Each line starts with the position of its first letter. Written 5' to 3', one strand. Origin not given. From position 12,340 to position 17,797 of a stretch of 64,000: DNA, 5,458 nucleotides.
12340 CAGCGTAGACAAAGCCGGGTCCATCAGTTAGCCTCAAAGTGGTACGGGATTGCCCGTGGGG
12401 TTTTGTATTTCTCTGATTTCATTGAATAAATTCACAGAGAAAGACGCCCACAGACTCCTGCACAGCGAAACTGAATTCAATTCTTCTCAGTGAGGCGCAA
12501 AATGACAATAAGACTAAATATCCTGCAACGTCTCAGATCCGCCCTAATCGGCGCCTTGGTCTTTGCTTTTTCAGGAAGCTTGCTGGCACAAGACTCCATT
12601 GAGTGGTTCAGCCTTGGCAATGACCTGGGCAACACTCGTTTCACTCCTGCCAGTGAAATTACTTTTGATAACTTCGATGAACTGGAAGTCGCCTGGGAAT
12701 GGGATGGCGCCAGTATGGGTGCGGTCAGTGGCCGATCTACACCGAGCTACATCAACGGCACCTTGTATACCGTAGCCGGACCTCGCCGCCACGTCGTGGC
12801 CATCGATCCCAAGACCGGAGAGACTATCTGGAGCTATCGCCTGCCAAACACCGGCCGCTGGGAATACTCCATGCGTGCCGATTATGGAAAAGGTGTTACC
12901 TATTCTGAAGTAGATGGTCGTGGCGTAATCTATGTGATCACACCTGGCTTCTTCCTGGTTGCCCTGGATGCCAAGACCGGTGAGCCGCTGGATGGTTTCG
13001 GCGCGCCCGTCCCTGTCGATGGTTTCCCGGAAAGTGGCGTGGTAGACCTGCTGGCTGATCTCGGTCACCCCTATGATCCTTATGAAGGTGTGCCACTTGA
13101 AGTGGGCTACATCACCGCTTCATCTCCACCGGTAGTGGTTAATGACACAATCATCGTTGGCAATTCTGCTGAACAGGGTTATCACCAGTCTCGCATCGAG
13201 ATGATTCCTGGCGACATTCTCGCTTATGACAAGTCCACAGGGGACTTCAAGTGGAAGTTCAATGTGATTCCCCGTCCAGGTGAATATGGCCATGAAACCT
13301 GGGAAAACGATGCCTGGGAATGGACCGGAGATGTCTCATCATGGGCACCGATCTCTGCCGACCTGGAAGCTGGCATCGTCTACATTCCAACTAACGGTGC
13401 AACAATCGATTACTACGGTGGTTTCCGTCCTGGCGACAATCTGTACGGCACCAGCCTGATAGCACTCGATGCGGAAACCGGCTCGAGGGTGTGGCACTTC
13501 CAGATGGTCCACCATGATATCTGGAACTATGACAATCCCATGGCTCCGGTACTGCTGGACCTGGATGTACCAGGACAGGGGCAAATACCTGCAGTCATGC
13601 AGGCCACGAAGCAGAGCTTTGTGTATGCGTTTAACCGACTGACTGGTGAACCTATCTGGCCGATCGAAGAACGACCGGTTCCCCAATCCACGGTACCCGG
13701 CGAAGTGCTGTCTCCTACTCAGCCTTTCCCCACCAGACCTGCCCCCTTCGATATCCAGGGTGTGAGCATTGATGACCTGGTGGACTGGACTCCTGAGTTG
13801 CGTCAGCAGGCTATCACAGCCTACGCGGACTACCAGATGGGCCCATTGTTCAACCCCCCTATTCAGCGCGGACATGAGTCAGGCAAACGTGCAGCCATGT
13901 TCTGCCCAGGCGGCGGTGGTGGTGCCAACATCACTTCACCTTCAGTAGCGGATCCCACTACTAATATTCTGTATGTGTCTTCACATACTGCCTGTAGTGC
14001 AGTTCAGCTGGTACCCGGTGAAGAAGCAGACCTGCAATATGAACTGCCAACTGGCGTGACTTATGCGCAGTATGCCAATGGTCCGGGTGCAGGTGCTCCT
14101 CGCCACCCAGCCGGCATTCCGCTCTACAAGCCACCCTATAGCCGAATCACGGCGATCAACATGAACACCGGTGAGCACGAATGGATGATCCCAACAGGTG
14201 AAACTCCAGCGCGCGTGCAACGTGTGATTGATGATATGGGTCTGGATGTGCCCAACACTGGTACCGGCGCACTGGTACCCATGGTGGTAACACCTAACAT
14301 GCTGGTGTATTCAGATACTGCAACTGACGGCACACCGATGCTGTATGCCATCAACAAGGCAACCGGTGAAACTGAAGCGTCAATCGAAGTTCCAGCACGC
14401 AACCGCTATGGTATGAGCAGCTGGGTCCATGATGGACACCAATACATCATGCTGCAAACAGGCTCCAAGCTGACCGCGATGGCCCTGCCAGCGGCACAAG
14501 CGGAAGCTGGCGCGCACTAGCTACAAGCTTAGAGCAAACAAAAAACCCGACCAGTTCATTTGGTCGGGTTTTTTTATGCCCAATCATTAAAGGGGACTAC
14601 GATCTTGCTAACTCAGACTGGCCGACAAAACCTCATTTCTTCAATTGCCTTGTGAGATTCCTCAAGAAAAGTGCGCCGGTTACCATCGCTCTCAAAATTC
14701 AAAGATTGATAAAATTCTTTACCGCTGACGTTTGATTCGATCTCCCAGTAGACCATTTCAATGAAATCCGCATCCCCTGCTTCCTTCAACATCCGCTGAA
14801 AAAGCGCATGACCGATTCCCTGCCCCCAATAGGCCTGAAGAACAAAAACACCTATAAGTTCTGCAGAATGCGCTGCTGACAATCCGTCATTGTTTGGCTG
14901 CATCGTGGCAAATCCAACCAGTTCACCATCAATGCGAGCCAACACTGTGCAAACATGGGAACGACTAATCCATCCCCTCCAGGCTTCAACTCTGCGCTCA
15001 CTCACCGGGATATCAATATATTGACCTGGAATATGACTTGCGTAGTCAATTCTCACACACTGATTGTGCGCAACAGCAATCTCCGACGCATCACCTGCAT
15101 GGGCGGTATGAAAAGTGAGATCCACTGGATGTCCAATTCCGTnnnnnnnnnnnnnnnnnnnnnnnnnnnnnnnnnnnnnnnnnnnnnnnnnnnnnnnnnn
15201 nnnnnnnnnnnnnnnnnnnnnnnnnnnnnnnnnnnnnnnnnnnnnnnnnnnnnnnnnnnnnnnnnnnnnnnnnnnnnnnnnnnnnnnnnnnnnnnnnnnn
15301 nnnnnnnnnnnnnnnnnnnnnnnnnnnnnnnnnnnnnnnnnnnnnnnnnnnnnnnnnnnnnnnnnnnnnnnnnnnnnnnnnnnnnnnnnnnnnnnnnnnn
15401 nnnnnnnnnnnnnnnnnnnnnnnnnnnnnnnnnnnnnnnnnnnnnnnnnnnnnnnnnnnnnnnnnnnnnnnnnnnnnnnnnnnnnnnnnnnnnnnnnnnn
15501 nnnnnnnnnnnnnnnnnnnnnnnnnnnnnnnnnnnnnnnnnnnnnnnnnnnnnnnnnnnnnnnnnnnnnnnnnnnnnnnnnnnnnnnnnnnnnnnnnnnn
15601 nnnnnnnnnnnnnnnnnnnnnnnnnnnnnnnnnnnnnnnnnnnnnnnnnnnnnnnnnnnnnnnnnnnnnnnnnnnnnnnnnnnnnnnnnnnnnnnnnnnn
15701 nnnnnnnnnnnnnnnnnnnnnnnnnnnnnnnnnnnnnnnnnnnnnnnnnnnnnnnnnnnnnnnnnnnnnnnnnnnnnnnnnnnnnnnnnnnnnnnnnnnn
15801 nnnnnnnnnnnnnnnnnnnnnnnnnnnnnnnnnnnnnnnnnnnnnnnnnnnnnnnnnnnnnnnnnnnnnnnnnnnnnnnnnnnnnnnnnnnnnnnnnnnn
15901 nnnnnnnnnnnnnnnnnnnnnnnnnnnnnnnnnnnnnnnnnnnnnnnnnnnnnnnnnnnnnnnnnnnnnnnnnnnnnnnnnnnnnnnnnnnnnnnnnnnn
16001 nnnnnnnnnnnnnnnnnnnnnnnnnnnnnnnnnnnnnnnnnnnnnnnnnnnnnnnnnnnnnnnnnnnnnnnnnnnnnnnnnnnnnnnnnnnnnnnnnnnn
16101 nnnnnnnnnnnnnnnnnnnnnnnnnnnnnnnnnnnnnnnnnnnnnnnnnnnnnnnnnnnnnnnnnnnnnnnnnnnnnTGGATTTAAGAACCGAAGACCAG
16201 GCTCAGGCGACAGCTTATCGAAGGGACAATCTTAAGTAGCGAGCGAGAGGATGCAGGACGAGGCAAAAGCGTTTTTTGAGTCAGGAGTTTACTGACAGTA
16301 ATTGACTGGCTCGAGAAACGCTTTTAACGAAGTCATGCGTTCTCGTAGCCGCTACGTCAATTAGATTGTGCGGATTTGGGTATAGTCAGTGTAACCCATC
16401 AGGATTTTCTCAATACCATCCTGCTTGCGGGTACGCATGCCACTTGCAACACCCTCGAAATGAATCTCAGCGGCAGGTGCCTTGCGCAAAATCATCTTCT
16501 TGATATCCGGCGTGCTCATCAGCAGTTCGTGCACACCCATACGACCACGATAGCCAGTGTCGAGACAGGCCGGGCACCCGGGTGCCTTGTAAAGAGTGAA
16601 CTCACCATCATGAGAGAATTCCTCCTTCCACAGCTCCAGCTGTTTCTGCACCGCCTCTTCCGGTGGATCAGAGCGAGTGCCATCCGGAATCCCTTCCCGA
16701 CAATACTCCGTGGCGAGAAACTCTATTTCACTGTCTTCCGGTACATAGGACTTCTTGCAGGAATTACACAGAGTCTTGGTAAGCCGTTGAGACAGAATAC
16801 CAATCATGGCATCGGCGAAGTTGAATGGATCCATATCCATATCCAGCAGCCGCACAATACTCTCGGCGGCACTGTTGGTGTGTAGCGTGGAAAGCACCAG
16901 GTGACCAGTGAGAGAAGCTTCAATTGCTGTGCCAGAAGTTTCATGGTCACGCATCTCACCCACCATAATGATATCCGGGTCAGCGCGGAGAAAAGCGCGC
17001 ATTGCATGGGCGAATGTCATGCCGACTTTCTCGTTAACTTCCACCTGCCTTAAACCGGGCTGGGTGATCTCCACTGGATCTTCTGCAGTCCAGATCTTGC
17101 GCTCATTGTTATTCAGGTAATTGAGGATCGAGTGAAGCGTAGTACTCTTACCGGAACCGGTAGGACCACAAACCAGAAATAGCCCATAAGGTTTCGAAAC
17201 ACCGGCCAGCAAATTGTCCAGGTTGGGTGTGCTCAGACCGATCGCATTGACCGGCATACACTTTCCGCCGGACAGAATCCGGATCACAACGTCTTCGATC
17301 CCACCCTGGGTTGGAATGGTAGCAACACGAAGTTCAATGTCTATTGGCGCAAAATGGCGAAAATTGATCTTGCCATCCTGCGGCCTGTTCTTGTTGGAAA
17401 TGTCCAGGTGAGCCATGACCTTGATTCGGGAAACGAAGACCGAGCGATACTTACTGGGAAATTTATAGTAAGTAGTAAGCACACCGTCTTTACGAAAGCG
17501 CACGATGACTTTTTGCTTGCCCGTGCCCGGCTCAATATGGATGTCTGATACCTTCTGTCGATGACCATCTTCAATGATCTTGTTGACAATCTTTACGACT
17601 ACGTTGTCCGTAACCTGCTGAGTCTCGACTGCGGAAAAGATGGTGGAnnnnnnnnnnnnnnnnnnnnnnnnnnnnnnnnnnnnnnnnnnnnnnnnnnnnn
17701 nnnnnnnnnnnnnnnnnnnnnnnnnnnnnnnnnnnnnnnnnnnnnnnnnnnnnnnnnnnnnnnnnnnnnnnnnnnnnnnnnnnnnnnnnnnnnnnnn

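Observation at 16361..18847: Orphan 828-aa GspE/PilB-family ATPase with four tandem MshEN-type motifs and an unassigned 175-aa N-terminal domain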

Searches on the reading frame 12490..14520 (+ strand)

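Call 8: search_protein_families(library=pfam, proteins=[window:12490-14520:+], max_evalue=0.001)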
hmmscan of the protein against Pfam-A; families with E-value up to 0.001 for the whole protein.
window:12490-14520:+ (676 aa): 2 families
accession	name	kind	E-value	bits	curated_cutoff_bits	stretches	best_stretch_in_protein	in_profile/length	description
PF01011.28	PQQ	-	1e-158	530.2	26.7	1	39-653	1-595/595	Glucose/ethanol/alcohol dehydrogenase, beta-propeller domain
PF13360.13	PQQ_2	-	2.6e-15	57.1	27.6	1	63-256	91-232/233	Outer membrane protein assembly factor BamB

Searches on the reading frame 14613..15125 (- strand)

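Call 9: search_protein_families(library=pfam, proteins=[window:14613-15125:-], max_evalue=1)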
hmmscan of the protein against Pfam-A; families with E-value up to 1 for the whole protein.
window:14613-15125:- (170 aa): 7 families
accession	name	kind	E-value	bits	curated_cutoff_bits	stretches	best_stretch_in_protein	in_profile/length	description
PF00583.31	Acetyltransf_1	-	1.1e-16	61.6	20.7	1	40-144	15-116/116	Acetyltransferase (GNAT) family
PF13508.13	Acetyltransf_7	-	2.7e-11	44.1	27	1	60-145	5-83/84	Acetyltransferase (GNAT) domain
PF13673.13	Acetyltransf_10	-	2.2e-10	41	23.6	1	47-152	20-115/128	Acetyltransferase (GNAT) domain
PF13302.13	Acetyltransf_3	-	0.0011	20.2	25.4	1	3-130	2-122/138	Acetyltransferase (GNAT) domain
PF08445.16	FR47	-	0.0071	16.7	22.1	1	85-147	19-80/86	FR47-like protein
PF14542.12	Acetyltransf_CG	-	0.11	13.1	30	1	68-119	10-56/80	GCN5-related N-acetyl-transferase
PF18014.7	Acetyltransf_18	-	0.22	11.7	22.7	1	44-82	12-50/124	Acetyltransferase (GNAT) domain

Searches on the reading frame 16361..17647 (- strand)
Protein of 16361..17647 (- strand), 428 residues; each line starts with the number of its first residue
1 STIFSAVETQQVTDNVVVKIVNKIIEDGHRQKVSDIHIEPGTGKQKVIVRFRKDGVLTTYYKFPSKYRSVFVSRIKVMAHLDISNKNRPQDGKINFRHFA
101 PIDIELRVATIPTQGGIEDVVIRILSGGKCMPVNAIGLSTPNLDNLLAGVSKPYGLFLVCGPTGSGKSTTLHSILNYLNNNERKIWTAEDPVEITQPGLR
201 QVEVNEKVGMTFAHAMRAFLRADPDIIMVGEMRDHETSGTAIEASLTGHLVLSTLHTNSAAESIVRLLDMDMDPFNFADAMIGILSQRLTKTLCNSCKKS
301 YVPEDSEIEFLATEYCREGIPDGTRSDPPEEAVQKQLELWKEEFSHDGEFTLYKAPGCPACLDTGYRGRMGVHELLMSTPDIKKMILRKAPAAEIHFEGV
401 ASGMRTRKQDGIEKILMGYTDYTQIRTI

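Call 52: search_solved_structures(query=window:16361-17647:-, max_evalue=1e-20, show_alignments=2)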
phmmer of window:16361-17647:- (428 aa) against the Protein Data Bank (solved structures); distinct sequences matched with E-value up to 1e-20: 21.
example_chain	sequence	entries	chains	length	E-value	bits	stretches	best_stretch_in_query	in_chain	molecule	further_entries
4pht_A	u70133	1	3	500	2.6e-91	309.6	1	13-306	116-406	General secretory pathway protein E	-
5oiu_A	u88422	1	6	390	2e-90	306.7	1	14-309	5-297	Type IV pilus assembly protein PilF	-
1p9r_A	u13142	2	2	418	3.6e-90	305.9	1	13-305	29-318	General secretion pathway protein E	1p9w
5it5_F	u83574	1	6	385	5.1e-90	305.4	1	18-308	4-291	ATP binding motif-containing protein PilF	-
6ejf_A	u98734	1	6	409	6.8e-90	305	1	18-308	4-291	Type IV pilus assembly protein PilF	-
4kss_A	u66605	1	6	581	1.1e-89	304.3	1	13-305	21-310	Type II secretion system protein E, hemolysin-coregulated protein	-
4ksr_A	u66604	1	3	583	1.1e-89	304.3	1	13-305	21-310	Type II secretion system protein E, Hemolysin-coregulated protein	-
6f8l_G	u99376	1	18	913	3.6e-89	302.6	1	12-308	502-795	Type IV pilus assembly protein PilF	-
5tsg_B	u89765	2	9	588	1.8e-88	300.3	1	12-306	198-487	Type IV pilus biogenesis ATPase PilB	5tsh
5zfr_A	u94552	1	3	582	2e-88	300.2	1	12-425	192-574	Type IV pilus biogenesis ATPase PilB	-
6olj_C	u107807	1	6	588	2.2e-88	300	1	12-306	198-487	Type IV pilus biogenesis ATPase PilB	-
3jc8_Ba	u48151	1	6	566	9.4e-87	294.6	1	13-302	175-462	Type IV-A pilus assembly ATPase PilB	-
5fl3_A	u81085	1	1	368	1.6e-31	112.8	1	94-332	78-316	PILI RETRACTION PROTEIN PILT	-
3jvu_A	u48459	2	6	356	2.8e-31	111.9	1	149-290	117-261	Twitching mobility protein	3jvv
2ewv_A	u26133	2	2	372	4.3e-31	111.3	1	9-281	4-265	twitching motility protein PilT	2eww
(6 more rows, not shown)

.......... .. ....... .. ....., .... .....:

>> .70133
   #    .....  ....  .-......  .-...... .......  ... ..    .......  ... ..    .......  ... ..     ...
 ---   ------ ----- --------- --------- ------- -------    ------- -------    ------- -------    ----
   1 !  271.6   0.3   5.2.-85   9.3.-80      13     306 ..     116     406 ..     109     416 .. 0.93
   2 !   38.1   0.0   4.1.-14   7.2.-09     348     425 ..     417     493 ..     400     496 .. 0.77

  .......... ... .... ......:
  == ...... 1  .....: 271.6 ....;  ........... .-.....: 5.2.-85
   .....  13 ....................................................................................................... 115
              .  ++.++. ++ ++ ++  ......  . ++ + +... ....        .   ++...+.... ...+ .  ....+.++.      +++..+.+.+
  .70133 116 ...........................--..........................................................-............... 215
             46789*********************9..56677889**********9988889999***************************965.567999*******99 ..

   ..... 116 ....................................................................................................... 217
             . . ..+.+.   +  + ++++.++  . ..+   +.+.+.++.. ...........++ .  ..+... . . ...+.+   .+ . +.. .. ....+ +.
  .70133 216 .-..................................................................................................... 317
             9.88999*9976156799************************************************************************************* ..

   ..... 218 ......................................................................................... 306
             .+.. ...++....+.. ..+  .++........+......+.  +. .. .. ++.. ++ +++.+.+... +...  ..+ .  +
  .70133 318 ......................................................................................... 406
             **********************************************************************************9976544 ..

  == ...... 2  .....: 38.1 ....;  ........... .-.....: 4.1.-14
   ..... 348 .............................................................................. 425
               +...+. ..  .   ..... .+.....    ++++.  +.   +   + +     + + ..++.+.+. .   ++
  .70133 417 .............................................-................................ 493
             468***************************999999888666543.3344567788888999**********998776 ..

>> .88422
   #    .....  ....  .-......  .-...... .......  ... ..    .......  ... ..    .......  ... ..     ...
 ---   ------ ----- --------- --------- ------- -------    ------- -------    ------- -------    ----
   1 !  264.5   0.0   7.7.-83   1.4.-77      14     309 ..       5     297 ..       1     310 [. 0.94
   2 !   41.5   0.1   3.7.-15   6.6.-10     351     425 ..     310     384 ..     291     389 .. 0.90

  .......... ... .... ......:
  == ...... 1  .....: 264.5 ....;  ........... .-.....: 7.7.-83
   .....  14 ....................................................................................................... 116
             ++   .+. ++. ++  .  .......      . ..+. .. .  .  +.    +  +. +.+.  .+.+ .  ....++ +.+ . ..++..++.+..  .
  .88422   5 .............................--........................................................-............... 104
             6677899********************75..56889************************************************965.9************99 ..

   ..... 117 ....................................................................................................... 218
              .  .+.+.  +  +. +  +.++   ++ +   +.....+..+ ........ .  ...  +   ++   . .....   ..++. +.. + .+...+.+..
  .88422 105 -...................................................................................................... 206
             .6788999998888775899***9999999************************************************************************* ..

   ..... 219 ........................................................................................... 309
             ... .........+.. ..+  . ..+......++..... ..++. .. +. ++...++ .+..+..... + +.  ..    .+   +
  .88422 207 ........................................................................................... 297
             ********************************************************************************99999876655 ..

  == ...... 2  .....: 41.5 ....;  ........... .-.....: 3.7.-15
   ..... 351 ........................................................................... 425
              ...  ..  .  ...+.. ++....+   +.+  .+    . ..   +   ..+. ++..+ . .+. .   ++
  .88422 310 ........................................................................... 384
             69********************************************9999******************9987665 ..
